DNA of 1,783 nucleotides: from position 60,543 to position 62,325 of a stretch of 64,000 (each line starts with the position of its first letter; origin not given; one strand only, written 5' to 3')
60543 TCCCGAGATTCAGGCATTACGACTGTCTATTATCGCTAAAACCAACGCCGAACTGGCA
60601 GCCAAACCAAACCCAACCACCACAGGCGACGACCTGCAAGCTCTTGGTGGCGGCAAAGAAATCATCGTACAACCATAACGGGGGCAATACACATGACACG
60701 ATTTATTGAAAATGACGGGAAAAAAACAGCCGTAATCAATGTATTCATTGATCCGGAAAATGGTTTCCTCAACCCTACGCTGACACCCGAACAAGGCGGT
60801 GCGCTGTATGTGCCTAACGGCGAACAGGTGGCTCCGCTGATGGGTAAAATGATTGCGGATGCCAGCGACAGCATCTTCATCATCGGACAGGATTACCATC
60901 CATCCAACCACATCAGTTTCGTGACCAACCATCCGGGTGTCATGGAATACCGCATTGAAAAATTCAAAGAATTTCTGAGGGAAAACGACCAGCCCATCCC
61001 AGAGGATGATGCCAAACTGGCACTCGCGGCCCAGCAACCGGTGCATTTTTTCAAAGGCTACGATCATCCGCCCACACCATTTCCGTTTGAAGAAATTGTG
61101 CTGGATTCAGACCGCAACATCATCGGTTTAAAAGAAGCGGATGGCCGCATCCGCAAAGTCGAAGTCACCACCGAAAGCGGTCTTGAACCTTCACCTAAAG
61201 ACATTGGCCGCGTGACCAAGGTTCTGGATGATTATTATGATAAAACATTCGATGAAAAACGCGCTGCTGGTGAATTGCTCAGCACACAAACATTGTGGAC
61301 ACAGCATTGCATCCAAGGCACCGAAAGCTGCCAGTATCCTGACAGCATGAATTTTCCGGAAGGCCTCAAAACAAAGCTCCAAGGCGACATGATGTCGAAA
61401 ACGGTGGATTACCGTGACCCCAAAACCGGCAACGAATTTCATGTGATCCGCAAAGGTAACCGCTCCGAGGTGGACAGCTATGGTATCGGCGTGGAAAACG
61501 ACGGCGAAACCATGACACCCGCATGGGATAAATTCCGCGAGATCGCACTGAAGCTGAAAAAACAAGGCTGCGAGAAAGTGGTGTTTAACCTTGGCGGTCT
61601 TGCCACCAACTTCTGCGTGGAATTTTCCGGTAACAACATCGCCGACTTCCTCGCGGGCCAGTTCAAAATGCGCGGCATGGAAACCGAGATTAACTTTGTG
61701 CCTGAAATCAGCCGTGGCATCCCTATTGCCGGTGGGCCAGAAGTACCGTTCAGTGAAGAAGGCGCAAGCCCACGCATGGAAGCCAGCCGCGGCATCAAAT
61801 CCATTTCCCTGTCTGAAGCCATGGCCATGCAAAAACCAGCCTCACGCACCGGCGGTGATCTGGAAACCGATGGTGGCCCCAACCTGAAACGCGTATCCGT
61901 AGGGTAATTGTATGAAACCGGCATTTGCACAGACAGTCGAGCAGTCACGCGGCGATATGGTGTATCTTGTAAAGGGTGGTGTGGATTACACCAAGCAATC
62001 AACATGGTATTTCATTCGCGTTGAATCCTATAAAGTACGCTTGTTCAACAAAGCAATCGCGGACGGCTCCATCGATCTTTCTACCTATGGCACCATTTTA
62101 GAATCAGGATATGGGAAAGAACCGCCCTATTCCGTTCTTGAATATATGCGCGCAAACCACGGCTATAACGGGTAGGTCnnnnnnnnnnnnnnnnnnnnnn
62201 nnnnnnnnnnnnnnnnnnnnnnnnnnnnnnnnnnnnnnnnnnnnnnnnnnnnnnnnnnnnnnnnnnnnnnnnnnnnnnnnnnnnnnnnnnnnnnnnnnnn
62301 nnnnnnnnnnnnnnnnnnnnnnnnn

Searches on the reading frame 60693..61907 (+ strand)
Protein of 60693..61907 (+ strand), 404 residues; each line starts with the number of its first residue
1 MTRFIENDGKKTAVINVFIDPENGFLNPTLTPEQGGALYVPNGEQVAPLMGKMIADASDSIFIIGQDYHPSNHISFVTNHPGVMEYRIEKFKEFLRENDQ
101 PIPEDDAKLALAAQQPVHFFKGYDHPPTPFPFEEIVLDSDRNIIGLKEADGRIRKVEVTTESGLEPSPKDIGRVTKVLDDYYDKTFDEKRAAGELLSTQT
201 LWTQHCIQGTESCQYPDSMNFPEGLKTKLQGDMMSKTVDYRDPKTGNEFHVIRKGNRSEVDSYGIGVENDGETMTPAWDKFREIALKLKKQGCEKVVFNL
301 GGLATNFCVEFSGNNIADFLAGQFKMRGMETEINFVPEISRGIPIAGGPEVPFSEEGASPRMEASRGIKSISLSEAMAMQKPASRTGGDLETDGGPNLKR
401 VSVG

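Call 4: search_protein_families(library=pfam, proteins=[window:60693-61907:+], max_evalue=0.01)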
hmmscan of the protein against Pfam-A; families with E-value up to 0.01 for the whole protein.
window:60693-61907:+ (404 aa): 0 families

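Call 5: search_protein_families(library=ncbifam, proteins=[window:60693-61907:+], max_evalue=0.01)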
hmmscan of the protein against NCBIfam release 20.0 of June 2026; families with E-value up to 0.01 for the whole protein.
window:60693-61907:+ (404 aa): 1 family
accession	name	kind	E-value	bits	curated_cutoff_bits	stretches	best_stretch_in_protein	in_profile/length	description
NF008623.0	PRK11609.1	equivalog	8.6e-13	48.6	174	1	34-81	17-66/213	bifunctional nicotinamidase/pyrazinamidase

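Call 6: search_protein_families(library=phrogs, proteins=[window:60693-61907:+], max_evalue=0.01)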
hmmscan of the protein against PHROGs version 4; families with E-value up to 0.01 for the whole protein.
window:60693-61907:+ (404 aa): 0 families

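Call 16: find_encoding_contigs(protein=window:60693-61907:+, flank=10000, max_places=5)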
Protein window:60693-61907:+ (404 aa): 1 contig read that carries it; 1 place shown.
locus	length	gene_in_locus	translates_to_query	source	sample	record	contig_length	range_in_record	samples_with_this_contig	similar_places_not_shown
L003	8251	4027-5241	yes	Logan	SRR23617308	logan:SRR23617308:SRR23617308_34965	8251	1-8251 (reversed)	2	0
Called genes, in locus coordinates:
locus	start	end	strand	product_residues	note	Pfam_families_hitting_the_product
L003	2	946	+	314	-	?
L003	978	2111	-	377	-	PF00156:Pribosyltran (weak), PF14572:Pribosyl_synth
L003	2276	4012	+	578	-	PF17767:NAPRTase_N, PF04095:NAPRTase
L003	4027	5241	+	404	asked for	-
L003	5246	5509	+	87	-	-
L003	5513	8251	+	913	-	?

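Call 60: search_protein_families(library=ncbifam, proteins=[L003:5513-8251:+], max_evalue=0.001)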
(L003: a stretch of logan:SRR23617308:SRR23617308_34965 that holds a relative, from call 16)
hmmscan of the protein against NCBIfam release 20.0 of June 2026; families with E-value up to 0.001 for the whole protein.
L003:5513-8251:+ (913 aa): 3 families
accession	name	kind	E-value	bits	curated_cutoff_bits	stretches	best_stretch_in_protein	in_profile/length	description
NF010588.0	PRK13981.1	equivalog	1.2e-23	83.3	479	2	286-438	4-136/546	NAD+ synthase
NF002730.0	PRK02628.1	equivalog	3.2e-18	65.2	473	1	287-607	13-275/677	NAD(+) synthase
NF003786.0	PRK05379.1-2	equivalog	6.8e-05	22.2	397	1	21-191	14-172/354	bifunctional nicotinamide-nucleotide adenylyltransferase/Nudix hydroxylase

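Call 79: list_cluster_members(proteins=[P0159, window:60693-61904:+])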
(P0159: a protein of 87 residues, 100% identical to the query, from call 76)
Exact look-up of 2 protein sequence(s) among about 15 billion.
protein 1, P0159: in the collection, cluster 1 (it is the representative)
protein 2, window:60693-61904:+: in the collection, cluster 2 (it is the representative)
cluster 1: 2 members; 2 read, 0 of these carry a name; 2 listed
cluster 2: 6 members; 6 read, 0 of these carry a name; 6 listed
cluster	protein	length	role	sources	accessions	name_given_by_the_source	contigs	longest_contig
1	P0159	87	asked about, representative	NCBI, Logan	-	-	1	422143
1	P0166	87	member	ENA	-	-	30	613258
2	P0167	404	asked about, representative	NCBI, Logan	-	-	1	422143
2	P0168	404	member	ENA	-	-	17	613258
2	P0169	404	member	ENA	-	-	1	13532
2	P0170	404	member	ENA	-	-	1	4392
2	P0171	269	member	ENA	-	-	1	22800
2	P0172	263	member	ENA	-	-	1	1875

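Call 83: search_protein_families(library=pfam, proteins=[L029:15173-17803:+, L029:11487-15125:+], max_evalue=0.01)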
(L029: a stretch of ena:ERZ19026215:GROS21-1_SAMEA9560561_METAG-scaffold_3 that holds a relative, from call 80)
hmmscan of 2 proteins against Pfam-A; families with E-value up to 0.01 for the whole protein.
L029:15173-17803:+ (877 aa): 2 families
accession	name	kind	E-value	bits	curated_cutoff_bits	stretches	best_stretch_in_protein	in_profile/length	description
PF01467.32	CTP_transf_like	-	2.4e-07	31.5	21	1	10-70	2-66/133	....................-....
PF14083.11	PGDYG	-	0.0062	17.3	27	0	525-617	5-102/102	PGDYG protein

L029:11487-15125:+ (1213 aa): 3 families
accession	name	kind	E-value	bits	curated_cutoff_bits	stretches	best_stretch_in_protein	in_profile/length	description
PF02540.23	NAD_synthase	-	3.4e-12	46.5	21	1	887-1049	88-229/242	NAD synthase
PF00795.27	CN_hydrolase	-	1.7e-08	34.6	23.2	1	288-477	1-131/256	Carbon-nitrogen hydrolase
PF17918.6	TetR_C_15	-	0.0019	19.3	26.8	1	827-900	21-94/108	Tetracyclin repressor-like, C-terminal domain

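Call 84: search_protein_families(library=ncbifam, proteins=[L029:15173-17803:+], max_evalue=0.01)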
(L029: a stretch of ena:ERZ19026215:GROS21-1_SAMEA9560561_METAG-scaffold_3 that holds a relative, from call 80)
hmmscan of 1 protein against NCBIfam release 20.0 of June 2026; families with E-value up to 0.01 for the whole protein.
L029:15173-17803:+ (877 aa): 11 families
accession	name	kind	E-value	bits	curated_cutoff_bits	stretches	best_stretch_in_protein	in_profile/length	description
TIGR01526.1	nadR_NMN_Atrans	equivalog_domain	8.7e-11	41.6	341.15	1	5-160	1-161/325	nicotinamide-nucleotide adenylyltransferase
NF005988.0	PRK08099.1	equivalog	5.3e-07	29.1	201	1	3-153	62-224/411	multifunctional transcriptional regulator/nicotinamide-nucleotide adenylyltransferase/ribosylnicotinamide kinase NadR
TIGR00125.1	cyt_tran_rel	domain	2e-06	27.9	27.7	1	8-33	2-27/65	adenylyltransferase/cytidyltransferase family protein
NF000845.0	PRK00071.2-4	equivalog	9.5e-05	21.9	210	1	5-73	8-81/197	nicotinate-nucleotide adenylyltransferase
NF000843.0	PRK00071.2-2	equivalog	0.00018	21.1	240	1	4-66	11-78/212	nicotinate-nucleotide adenylyltransferase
TIGR00482.1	TIGR00482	equivalog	0.00048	20.2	112.45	1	9-72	1-70/194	nicotinate (nicotinamide) nucleotide adenylyltransferase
TIGR01510.1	coaD_prev_kdtB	equivalog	0.00076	19.5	103.3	1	9-70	3-65/155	pantetheine-phosphate adenylyltransferase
NF002243.0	PRK01153.1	subfamily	0.0039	16.8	127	1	8-76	3-74/175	nicotinamide-nucleotide adenylyltransferase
NF003786.0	PRK05379.1-2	equivalog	0.0043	16.3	397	1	9-39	17-48/354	bifunctional nicotinamide-nucleotide adenylyltransferase/Nudix hydroxylase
NF003788.0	PRK05379.1-5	equivalog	0.0055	16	354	0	10-66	10-69/351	bifunctional nicotinamide-nucleotide adenylyltransferase/Nudix hydroxylase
NF000841.0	PRK00071.1-4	equivalog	0.0098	15.7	197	0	4-40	6-42/194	nicotinate-nucleotide adenylyltransferase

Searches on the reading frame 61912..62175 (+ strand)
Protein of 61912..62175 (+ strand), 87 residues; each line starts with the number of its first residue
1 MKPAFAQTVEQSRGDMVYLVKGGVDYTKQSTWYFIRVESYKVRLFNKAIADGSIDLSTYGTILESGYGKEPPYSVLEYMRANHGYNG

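Call 4: search_protein_families(library=pfam, proteins=[window:61912-62175:+], max_evalue=0.01)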
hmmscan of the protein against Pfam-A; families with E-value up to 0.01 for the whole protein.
window:61912-62175:+ (87 aa): 0 families

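Call 5: search_protein_families(library=ncbifam, proteins=[window:61912-62175:+], max_evalue=0.01)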
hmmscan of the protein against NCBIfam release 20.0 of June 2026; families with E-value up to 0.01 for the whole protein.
window:61912-62175:+ (87 aa): 0 families

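Call 6: search_protein_families(library=phrogs, proteins=[window:61912-62175:+], max_evalue=0.01)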
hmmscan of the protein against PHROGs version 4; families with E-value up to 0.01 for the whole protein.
window:61912-62175:+ (87 aa): 0 families

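Call 76: find_homologous_proteins(query=window:61912-62172:+)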
Query window:61912-62172:+ (87 aa): 7 proteins with E <= 0.001 among 7 candidates.
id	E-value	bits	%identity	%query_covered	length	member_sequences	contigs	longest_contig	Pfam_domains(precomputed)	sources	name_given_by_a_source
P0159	6.5e-52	191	100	100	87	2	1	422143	-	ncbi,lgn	-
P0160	1.4e-32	129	70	100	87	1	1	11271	-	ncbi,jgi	jgi:hypothetical protein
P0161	5.7e-32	127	69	100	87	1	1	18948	-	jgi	jgi:hypothetical protein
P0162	1.5e-31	126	68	100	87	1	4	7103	-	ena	-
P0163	8.3e-31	124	67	100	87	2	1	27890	-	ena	-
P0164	1.5e-29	120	68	100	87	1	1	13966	-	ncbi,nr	ncbi:MAG: hypothetical protein KGL39_29105 [Patescibacteria group bacterium]|nr:hypothetical protein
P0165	4.4e-28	115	63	100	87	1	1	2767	-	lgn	-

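Call 77: find_encoding_contigs(protein=P0159, flank=10000, max_places=3)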
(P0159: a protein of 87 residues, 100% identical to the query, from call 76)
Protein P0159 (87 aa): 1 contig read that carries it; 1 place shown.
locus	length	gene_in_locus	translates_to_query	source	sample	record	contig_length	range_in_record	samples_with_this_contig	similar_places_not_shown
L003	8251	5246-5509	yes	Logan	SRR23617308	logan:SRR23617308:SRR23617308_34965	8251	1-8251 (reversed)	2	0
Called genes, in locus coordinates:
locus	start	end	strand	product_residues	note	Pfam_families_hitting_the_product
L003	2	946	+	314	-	?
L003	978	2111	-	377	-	PF00156:Pribosyltran (weak), PF14572:Pribosyl_synth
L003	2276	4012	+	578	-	PF17767:NAPRTase_N, PF04095:NAPRTase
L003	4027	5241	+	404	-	-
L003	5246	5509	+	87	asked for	-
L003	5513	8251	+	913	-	?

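Call 78: find_encoding_contigs(protein=P0163, flank=7000, max_places=2)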
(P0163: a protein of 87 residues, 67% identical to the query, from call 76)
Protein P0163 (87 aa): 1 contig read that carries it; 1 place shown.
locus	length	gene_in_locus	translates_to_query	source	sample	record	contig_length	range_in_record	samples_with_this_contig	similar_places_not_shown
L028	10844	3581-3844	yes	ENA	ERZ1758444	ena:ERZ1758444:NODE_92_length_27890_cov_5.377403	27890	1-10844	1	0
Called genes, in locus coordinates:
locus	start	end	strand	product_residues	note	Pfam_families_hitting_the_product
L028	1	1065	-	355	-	?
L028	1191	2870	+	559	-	PF17767:NAPRTase_N, PF04095:NAPRTase (weak)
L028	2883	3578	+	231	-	PF00857:Isochorismatase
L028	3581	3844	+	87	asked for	-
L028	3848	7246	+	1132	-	PF00795:CN_hydrolase (weak), PF02540:NAD_synthase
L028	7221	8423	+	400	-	-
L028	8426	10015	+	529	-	-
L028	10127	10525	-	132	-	-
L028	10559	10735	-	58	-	PF01381:HTH_3, PF13560:HTH_31 (weak)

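Call 80: find_encoding_contigs(protein=P0168, flank=10000, max_places=4)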
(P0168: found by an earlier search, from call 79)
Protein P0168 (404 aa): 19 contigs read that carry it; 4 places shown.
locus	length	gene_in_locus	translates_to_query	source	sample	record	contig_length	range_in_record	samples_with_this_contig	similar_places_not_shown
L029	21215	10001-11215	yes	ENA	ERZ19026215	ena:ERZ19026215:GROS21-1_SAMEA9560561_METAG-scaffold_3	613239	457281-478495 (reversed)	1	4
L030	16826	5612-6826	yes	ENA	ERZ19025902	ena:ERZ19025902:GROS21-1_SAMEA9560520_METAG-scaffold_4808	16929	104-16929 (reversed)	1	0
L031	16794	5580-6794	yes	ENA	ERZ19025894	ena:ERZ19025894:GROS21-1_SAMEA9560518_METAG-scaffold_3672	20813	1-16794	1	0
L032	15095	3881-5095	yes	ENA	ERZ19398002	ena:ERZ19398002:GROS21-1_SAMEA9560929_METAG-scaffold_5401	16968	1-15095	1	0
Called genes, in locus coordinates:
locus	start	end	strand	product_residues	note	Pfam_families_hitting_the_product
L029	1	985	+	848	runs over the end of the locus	PF13560:HTH_31 (faint), PF12844:HTH_19 (faint), PF01381:HTH_3 (faint)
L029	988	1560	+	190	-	-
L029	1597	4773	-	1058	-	PF12796:Ank_2, PF00023:Ank, PF13606:Ank_3 (weak), PF13637:Ank_4 (weak), PF13857:Ank_5, PF00082:Peptidase_S8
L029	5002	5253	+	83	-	-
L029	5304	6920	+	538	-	PF28550:DUF8436, PF03486:HI0933_like (faint), PF07992:Pyr_redox_2 (weak), PF13738:Pyr_redox_3 (weak), PF01593:Amino_oxidase (faint), PF01266:DAO (weak), PF21688:FAD-depend_C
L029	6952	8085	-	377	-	PF00156:Pribosyltran (weak), PF14572:Pribosyl_synth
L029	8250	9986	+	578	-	PF17767:NAPRTase_N, PF04095:NAPRTase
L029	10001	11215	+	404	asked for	-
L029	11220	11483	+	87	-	-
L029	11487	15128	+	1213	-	PF00795:CN_hydrolase, PF02540:NAD_synthase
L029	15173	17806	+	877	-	PF01467:CTP_transf_like (weak)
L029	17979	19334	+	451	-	PF11739:YdbH-like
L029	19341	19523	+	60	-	PF13617:Lipoprotein_19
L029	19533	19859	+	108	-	PF07027:DUF1318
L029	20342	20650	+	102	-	-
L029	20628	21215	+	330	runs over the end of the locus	PF10604:Polyketide_cyc2 (faint), PF08327:AHSA1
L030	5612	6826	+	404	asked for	-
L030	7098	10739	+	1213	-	PF00795:CN_hydrolase, PF02540:NAD_synthase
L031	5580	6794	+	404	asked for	-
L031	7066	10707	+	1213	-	PF00795:CN_hydrolase, PF02540:NAD_synthase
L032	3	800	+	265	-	?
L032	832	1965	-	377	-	PF00156:Pribosyltran (weak), PF14572:Pribosyl_synth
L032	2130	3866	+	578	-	PF17767:NAPRTase_N, PF04095:NAPRTase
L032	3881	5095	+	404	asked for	-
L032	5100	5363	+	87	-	-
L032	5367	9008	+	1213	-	PF00795:CN_hydrolase, PF02540:NAD_synthase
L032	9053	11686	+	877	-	PF01467:CTP_transf_like (weak)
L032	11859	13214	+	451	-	PF11739:YdbH-like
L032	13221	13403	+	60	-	PF13617:Lipoprotein_19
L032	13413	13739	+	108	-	PF07027:DUF1318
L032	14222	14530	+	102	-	-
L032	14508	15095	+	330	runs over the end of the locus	PF10604:Polyketide_cyc2 (faint), PF08327:AHSA1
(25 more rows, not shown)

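Call 83: search_protein_families(library=pfam, proteins=[L029:15173-17803:+, L029:11487-15125:+, L028:3848-7243:+, L028:7221-8420:+, L028:8426-10012:+], max_evalue=0.01)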
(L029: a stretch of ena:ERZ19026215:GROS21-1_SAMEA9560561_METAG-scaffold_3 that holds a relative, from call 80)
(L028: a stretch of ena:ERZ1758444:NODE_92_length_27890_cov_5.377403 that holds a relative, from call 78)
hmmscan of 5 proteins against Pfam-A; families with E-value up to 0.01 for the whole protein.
L029:15173-17803:+ (877 aa): 2 families
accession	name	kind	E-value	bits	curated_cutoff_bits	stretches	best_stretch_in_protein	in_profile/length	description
PF01467.32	CTP_transf_like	-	2.4e-07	31.5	21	1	10-70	2-66/133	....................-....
PF14083.11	PGDYG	-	0.0062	17.3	27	0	525-617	5-102/102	PGDYG protein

L029:11487-15125:+ (1213 aa): 3 families
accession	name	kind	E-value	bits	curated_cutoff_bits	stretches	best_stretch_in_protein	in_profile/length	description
PF02540.23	NAD_synthase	-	3.4e-12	46.5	21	1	887-1049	88-229/242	NAD synthase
PF00795.27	CN_hydrolase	-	1.7e-08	34.6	23.2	1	288-477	1-131/256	Carbon-nitrogen hydrolase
PF17918.6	TetR_C_15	-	0.0019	19.3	26.8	1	827-900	21-94/108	Tetracyclin repressor-like, C-terminal domain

L028:3848-7243:+ (1132 aa): 2 families
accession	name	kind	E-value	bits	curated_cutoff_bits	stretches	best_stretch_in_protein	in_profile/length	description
PF02540.23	NAD_synthase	-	1.2e-19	70.9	21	2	843-982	92-213/242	NAD synthase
PF00795.27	CN_hydrolase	-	1.8e-06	27.9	23.2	1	285-369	1-81/256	Carbon-nitrogen hydrolase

L028:7221-8420:+ (400 aa): 1 family
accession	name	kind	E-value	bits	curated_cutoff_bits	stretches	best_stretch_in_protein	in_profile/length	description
PF00155.27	Aminotran_1_2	-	0.0001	22.1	19.7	1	142-270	93-235/361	Aminotransferase class I and II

L028:8426-10012:+ (529 aa): 0 families

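Call 84: search_protein_families(library=ncbifam, proteins=[L029:15173-17803:+], max_evalue=0.01)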
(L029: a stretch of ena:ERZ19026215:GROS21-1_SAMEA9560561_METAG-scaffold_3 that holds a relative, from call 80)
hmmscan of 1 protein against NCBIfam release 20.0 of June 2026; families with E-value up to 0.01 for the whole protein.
L029:15173-17803:+ (877 aa): 11 families
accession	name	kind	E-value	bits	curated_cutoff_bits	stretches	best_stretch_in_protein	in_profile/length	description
TIGR01526.1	nadR_NMN_Atrans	equivalog_domain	8.7e-11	41.6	341.15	1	5-160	1-161/325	nicotinamide-nucleotide adenylyltransferase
NF005988.0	PRK08099.1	equivalog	5.3e-07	29.1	201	1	3-153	62-224/411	multifunctional transcriptional regulator/nicotinamide-nucleotide adenylyltransferase/ribosylnicotinamide kinase NadR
TIGR00125.1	cyt_tran_rel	domain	2e-06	27.9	27.7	1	8-33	2-27/65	adenylyltransferase/cytidyltransferase family protein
NF000845.0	PRK00071.2-4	equivalog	9.5e-05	21.9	210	1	5-73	8-81/197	nicotinate-nucleotide adenylyltransferase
NF000843.0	PRK00071.2-2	equivalog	0.00018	21.1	240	1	4-66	11-78/212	nicotinate-nucleotide adenylyltransferase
TIGR00482.1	TIGR00482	equivalog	0.00048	20.2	112.45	1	9-72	1-70/194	nicotinate (nicotinamide) nucleotide adenylyltransferase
TIGR01510.1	coaD_prev_kdtB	equivalog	0.00076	19.5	103.3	1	9-70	3-65/155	pantetheine-phosphate adenylyltransferase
NF002243.0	PRK01153.1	subfamily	0.0039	16.8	127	1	8-76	3-74/175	nicotinamide-nucleotide adenylyltransferase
NF003786.0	PRK05379.1-2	equivalog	0.0043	16.3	397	1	9-39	17-48/354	bifunctional nicotinamide-nucleotide adenylyltransferase/Nudix hydroxylase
NF003788.0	PRK05379.1-5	equivalog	0.0055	16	354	0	10-66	10-69/351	bifunctional nicotinamide-nucleotide adenylyltransferase/Nudix hydroxylase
NF000841.0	PRK00071.1-4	equivalog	0.0098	15.7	197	0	4-40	6-42/194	nicotinate-nucleotide adenylyltransferase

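Call 85: search_solved_structures(query=L029:15173-17803:+, max_evalue=1, show_alignments=3)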
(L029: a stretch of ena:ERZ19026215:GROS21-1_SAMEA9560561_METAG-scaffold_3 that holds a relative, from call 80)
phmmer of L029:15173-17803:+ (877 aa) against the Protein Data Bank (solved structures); distinct sequences matched with E-value up to 1: 3.
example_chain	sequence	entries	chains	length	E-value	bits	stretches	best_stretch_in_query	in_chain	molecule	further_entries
8x7f_A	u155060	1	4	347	0.0005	21.5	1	5-37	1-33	Trifunctional NAD biosynthesis/regulator protein NadR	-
1lw7_A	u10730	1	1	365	0.037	15.4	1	5-32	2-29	TRANSCRIPTIONAL REGULATOR NADR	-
1kam_A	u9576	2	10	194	0.16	13.2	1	5-36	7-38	NICOTINATE-NUCLEOTIDE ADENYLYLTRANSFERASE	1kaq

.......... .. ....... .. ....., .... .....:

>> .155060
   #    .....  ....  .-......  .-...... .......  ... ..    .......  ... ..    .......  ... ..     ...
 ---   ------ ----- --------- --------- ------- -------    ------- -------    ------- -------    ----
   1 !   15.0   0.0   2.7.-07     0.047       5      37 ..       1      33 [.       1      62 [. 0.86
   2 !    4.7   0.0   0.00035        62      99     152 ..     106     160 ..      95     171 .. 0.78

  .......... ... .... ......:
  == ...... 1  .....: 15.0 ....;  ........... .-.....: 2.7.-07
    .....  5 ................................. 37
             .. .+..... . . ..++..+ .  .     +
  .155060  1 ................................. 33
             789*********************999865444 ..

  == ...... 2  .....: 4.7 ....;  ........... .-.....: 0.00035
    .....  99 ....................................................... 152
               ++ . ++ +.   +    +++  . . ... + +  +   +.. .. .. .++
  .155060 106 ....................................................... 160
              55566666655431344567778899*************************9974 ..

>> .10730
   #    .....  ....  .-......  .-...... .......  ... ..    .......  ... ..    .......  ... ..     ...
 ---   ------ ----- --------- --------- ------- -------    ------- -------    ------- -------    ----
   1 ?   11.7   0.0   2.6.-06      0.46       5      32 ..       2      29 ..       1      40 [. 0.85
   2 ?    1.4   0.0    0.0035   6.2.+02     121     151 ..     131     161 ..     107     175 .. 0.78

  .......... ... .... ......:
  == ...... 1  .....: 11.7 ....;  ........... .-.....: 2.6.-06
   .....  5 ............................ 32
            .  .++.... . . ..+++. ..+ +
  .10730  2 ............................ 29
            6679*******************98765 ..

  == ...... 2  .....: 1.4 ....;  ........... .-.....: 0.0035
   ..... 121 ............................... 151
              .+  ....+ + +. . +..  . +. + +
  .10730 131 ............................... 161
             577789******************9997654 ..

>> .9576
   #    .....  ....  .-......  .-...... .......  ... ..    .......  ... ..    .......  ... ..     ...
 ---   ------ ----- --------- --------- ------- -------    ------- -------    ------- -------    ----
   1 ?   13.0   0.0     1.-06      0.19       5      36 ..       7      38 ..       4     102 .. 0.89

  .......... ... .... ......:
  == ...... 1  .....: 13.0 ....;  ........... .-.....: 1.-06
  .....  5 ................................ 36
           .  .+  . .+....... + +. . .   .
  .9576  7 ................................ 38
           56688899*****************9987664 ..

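Call 91: predict_structure(alignment_id=A4)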
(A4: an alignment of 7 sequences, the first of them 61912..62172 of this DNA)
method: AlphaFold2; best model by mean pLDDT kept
length: 87 residues; sequences in the alignment: 7
mean_pLDDT: 77.6   pTM: 0.69
mean pLDDT of the five models: 77.6, 77.6, 77.5, 76.6, 76.2
residues with pLDDT >= 90: 20; 70-90: 48; 50-70: 7; < 50: 12
segments of 3 or more residues with pLDDT < 50: 1-12
pLDDT, mean of each block of 10 residues (from residue 1): 39 72 75 88 85 78 89 92 81
secondary structure, 60 per line:
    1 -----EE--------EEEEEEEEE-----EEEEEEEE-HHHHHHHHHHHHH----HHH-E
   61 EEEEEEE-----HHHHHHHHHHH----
elements in order: E16-24 E30-37 H39-51 E60-67 H73-83
